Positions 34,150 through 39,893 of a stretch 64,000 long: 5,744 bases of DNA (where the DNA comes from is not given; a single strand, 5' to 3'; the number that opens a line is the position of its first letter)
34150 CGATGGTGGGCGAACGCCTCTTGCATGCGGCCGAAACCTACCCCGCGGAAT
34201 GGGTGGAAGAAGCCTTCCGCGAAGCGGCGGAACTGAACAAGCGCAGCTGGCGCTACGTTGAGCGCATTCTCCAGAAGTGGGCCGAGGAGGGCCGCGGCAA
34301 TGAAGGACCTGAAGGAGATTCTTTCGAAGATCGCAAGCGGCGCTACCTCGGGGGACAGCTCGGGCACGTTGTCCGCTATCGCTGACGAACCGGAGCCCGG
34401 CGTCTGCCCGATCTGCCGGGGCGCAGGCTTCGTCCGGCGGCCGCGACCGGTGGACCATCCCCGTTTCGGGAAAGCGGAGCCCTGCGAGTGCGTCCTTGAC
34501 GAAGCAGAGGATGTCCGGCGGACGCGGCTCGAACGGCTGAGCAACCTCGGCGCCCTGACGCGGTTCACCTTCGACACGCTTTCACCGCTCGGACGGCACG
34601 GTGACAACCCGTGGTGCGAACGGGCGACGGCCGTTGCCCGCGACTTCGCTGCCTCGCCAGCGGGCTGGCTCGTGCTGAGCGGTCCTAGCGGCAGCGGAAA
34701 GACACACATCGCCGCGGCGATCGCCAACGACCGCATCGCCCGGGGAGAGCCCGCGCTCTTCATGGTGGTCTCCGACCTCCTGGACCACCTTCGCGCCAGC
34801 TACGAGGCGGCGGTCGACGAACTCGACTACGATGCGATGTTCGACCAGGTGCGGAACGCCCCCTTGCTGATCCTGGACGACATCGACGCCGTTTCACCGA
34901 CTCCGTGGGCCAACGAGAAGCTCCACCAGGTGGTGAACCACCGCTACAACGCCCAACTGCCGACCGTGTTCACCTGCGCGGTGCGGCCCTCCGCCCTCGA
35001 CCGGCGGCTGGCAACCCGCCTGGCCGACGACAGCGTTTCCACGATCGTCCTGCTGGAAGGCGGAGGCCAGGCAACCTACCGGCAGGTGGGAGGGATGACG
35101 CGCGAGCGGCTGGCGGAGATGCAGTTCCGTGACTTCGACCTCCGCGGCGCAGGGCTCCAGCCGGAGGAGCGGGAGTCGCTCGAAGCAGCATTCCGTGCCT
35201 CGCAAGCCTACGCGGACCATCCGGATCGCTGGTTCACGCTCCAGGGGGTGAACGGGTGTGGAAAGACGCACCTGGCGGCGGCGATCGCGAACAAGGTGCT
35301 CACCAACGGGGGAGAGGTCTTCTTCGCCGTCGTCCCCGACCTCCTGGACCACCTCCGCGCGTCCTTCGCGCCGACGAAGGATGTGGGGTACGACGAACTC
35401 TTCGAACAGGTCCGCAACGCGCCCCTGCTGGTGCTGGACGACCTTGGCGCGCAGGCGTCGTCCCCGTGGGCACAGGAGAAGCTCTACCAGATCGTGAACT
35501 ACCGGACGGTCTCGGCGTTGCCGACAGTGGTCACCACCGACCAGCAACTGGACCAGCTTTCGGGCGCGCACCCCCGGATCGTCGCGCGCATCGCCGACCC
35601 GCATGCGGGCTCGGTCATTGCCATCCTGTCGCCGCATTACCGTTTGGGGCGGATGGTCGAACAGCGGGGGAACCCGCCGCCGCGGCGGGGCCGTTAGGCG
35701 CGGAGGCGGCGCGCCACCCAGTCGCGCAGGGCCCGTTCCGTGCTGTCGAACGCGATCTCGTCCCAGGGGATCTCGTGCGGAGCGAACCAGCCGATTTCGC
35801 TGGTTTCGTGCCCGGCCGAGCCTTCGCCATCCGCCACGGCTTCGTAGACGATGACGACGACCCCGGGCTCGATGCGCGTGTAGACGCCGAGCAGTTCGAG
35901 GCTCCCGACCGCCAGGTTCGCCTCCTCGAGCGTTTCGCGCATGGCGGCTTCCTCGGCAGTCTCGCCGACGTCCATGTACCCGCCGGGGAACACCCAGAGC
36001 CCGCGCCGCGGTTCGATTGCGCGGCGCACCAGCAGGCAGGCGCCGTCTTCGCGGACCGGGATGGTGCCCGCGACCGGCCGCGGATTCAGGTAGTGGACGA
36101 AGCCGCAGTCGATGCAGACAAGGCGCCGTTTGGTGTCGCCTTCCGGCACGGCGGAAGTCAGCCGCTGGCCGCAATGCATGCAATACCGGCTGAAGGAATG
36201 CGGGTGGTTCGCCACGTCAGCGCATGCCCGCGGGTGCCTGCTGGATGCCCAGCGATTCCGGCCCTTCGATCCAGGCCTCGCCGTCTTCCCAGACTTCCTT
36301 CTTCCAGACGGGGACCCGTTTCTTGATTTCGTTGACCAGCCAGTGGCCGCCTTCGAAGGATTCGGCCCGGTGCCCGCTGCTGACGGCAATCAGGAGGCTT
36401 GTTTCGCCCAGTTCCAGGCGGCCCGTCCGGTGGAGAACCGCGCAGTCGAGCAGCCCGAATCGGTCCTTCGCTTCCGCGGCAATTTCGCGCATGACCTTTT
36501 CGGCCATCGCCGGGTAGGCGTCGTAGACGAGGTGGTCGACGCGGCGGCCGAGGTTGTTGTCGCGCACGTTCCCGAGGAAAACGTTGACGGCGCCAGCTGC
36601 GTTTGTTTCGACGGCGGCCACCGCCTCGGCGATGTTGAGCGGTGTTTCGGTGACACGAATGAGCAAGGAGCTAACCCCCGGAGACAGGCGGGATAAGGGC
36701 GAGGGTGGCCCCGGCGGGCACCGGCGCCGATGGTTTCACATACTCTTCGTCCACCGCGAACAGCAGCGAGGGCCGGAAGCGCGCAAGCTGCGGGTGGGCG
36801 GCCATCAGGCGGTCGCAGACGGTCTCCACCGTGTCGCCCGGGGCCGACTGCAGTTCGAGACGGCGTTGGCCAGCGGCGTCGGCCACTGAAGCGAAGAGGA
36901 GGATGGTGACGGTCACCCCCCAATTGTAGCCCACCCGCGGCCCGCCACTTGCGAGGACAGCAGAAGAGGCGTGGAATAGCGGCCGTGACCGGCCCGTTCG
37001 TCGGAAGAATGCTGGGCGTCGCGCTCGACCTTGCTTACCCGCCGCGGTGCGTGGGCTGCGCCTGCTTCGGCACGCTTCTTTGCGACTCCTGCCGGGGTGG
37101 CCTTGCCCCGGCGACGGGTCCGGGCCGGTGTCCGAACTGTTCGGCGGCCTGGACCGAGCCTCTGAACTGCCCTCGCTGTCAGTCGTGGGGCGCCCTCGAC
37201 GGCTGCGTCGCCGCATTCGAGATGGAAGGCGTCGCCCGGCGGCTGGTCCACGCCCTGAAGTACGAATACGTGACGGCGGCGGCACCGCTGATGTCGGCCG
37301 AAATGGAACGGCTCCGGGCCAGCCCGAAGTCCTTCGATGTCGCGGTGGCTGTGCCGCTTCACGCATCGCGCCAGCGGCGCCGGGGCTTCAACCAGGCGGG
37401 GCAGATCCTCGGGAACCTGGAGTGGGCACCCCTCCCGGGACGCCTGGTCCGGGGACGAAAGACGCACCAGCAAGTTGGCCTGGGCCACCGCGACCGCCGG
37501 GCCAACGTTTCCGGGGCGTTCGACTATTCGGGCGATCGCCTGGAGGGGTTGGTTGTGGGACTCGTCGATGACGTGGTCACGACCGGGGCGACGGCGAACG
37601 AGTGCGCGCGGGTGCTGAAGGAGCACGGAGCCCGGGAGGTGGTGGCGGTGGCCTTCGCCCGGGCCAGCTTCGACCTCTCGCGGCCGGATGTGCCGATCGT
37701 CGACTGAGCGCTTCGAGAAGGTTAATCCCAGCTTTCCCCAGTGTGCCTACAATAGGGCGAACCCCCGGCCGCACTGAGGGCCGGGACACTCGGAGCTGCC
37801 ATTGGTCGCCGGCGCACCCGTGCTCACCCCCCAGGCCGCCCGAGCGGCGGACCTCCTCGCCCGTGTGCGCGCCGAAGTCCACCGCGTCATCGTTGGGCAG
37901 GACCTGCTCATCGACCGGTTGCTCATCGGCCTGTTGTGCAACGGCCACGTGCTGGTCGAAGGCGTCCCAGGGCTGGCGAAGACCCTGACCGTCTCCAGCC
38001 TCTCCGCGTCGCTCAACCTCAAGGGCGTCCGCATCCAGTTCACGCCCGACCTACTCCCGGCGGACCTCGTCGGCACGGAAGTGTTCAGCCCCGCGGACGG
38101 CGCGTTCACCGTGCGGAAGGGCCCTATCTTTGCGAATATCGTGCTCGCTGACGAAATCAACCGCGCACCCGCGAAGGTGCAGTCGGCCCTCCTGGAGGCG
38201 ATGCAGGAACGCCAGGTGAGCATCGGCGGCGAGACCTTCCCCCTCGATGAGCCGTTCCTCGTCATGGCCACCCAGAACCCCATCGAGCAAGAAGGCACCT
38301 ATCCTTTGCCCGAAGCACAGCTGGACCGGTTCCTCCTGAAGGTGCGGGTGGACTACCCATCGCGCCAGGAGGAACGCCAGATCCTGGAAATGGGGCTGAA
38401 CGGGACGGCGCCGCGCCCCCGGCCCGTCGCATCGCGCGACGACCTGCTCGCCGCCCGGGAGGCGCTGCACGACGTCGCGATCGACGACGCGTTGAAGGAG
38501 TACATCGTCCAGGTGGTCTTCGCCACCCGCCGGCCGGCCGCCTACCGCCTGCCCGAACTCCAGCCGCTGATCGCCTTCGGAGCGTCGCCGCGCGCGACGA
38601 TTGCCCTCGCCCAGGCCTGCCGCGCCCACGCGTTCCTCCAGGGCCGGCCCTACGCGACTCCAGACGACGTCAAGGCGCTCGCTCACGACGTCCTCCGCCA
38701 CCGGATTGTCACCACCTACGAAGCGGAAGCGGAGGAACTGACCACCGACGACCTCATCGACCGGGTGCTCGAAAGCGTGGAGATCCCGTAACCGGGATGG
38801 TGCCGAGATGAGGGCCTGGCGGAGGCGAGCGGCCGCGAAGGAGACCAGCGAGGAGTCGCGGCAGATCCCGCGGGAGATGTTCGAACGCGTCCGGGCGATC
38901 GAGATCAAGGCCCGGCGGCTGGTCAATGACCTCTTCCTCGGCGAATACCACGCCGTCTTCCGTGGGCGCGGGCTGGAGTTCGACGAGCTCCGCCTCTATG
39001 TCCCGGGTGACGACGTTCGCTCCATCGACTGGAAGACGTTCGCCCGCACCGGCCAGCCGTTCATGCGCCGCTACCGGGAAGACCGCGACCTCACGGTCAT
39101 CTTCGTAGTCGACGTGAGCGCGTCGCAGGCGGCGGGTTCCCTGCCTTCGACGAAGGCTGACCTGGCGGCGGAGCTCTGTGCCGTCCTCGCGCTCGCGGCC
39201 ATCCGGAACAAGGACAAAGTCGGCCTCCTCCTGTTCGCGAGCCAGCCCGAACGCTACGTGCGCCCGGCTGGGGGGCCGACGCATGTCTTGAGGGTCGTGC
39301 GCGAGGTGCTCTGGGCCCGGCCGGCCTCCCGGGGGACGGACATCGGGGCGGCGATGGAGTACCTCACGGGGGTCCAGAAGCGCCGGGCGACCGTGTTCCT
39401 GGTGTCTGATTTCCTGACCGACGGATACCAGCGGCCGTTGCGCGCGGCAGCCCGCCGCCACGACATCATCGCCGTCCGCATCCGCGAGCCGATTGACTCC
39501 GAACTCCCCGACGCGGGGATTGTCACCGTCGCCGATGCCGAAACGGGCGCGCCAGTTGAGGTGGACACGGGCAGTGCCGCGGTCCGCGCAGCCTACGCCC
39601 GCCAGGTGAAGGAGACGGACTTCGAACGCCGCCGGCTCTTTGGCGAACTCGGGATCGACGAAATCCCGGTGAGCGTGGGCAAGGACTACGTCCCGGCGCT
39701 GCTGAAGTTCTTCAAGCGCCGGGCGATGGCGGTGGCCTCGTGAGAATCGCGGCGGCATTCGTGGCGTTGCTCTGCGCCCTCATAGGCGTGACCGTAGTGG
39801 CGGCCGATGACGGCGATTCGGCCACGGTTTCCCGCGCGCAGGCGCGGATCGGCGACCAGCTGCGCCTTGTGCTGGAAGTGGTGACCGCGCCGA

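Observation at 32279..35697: Replication module dnaB - DnaD-like - covalently duplicated DnaC/DnaI-like loader with zinc ribbon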

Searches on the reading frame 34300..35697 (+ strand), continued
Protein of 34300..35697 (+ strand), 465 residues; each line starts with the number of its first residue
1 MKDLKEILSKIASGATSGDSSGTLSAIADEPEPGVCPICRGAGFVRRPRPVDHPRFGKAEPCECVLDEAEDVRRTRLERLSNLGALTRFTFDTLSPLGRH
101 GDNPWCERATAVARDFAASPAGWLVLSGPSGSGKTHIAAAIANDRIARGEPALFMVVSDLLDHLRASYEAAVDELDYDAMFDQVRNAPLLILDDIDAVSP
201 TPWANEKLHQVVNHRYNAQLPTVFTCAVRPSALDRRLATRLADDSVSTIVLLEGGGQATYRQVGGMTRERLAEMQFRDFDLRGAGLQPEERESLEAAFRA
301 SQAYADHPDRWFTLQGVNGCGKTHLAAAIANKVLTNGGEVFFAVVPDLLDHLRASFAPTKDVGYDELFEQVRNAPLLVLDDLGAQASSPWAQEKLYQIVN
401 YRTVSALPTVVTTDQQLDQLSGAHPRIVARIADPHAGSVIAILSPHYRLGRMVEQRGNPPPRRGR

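Call 65: find_encoding_contigs(protein=P0250, flank=5000, max_places=3)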
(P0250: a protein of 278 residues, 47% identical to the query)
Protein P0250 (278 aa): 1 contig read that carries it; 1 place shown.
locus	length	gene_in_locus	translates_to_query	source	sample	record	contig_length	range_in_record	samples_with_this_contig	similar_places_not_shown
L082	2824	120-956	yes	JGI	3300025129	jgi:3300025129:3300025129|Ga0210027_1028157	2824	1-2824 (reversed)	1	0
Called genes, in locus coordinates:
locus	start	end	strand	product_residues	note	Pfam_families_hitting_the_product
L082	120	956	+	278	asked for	PF01695:IstB_IS21, PF00308:Bac_DnaA (weak), PF00004:AAA (weak)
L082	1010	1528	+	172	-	PF01844:HNH, PF14279:HNH_5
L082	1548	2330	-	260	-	PF04468:PSP1, PF28472:PSP1_3rd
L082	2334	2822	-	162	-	?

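Call 66: find_encoding_contigs(protein=P0274, flank=5000, max_places=3)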
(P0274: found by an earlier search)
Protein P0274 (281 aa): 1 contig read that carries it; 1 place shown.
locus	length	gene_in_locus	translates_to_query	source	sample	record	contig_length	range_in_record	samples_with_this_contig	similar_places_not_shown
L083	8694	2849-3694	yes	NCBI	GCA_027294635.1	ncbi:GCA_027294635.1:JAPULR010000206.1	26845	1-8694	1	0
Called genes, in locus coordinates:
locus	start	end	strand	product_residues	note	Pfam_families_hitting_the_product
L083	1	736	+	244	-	PF01281:Ribosomal_L9_N, PF03948:Ribosomal_L9_C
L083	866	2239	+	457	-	PF00772:DnaB, PF13481:AAA_25, PF03796:DnaB_C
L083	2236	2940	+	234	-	PF07261:DnaB_2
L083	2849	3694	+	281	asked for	PF01695:IstB_IS21, PF00308:Bac_DnaA (weak)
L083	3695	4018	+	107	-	PF11969:DcpS_C, PF01230:HIT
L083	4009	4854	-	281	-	PF00753:Lactamase_B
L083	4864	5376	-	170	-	PF00156:Pribosyltran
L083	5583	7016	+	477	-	PF22311:DUF6970, PF27154:ORF11_beta, PF19671:DUF6174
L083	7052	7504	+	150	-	-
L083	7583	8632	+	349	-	PF02558:ApbA, PF08546:ApbA_C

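Call 68: search_protein_families(library=phrogs, proteins=[window:34300-35694:+], max_evalue=0.00001)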
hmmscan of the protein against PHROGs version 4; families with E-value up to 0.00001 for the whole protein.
window:34300-35694:+ (465 aa): 6 families
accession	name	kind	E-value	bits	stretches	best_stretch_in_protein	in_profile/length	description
phrog_50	-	DNA, RNA and nucleotide metabolism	4.7e-72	244.8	2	30-245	272-497/570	DnaC-like helicase loader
phrog_3277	-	DNA, RNA and nucleotide metabolism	1.1e-39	137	2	312-432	13-139/168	DnaC-like helicase loader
phrog_26922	-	DNA, RNA and nucleotide metabolism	1.4e-14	55.5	1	375-430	13-69/92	DnaC-like helicase loader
phrog_27475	-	unknown function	1.4e-14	54.4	1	124-219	445-537/599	-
phrog_325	-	DNA, RNA and nucleotide metabolism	1.8e-06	27.6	0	296-342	477-524/986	Dda-like helicase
phrog_3757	-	unknown function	8.8e-06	26.3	0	117-144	122-149/367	-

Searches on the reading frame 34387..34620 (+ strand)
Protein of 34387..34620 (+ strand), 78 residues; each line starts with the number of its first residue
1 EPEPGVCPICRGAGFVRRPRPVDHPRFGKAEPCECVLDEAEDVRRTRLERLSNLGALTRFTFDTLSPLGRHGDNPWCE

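Call 67: search_solved_structures(query=window:34387-34620:+, max_evalue=10, show_alignments=2)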
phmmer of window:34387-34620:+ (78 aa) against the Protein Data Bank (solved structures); distinct sequences matched with E-value up to 10: 0.

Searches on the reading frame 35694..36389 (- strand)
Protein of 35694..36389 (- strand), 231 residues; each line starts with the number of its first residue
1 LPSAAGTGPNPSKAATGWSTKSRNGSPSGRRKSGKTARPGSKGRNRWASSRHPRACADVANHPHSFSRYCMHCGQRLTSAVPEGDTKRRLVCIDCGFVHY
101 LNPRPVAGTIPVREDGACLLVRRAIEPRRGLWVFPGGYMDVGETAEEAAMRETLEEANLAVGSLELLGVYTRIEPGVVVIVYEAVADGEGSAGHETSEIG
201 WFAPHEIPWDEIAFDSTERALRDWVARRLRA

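Call 53: search_protein_families(library=pfam, proteins=[window:35694-36389:-], max_evalue=0.00001)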
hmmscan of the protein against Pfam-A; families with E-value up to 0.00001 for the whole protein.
window:35694-36389:- (231 aa): 2 families
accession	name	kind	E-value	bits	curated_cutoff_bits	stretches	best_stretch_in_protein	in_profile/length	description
PF00293.34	NUDIX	-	9.9e-21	74.6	21.1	1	103-210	2-119/134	NUDIX domain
PF14803.11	Zn_ribbon_Nudix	-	3e-13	49.9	25.6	1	68-100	1-33/34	Nudix N-terminal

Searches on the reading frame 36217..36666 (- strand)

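Call 53: search_protein_families(library=pfam, proteins=[window:36217-36666:-], max_evalue=0.00001)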
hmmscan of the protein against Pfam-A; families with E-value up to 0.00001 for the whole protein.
window:36217-36666:- (149 aa): 1 family
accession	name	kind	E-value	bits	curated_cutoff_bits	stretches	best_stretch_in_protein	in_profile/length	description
PF02391.22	MoaE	-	3.8e-36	124.2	23.4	1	5-117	1-114/114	MoaE protein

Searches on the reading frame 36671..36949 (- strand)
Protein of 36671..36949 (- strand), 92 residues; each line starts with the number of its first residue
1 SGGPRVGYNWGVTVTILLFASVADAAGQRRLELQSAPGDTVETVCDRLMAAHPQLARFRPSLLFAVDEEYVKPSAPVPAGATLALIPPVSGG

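Call 53: search_protein_families(library=pfam, proteins=[window:36671-36949:-], max_evalue=0.00001)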
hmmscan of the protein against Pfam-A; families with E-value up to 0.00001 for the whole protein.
window:36671-36949:- (92 aa): 1 family
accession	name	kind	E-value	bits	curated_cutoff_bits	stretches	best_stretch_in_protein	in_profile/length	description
PF02597.26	ThiS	-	1e-12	48.9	22.5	1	16-92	1-76/76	ThiS family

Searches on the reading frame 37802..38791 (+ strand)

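Call 53: search_protein_families(library=pfam, proteins=[window:37802-38791:+], max_evalue=0.00001)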
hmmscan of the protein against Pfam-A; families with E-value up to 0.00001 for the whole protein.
window:37802-38791:+ (329 aa): 5 families
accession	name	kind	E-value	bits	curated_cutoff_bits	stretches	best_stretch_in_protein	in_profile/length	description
PF07726.17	AAA_3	-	9.4e-64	213.6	27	1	49-179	1-131/131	ATPase family associated with various cellular activities (AAA)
PF17863.7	AAA_lid_2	-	8.4e-24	83.5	22.7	1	255-321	7-73/74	AAA lid domain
PF20030.5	bpMoxR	-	4.5e-16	59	27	1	20-200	4-183/205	MoxR domain in the MoxR-vWA-beta-propeller ternary systems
PF07728.20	AAA_5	-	1.5e-12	48.1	22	1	49-177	1-139/139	AAA domain (dynein-related subfamily)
PF00158.32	Sigma54_activat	-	2.2e-06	27.9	20.2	1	48-163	23-147/168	Sigma-54 interaction domain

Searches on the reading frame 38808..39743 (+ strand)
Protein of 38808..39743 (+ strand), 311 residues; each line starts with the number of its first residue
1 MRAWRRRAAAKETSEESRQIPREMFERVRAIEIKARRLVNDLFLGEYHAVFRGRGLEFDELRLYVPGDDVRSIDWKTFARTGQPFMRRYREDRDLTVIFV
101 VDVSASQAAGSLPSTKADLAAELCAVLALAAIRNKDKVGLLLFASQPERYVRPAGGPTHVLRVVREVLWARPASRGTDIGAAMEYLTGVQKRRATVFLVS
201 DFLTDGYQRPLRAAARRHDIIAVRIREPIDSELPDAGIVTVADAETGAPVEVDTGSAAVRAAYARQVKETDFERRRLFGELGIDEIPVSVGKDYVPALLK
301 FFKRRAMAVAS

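Call 53: search_protein_families(library=pfam, proteins=[window:38808-39743:+], max_evalue=0.00001)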
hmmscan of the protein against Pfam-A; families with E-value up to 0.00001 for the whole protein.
window:38808-39743:+ (311 aa): 2 families
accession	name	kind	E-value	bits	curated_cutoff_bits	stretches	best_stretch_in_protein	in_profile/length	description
PF01882.25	DUF58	-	1.8e-73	246.8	23.4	1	60-269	1-212/216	Protein of unknown function DUF58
PF13519.12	VWA_2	-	1.2e-14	55.2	27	1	97-202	1-106/107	von Willebrand factor type A domain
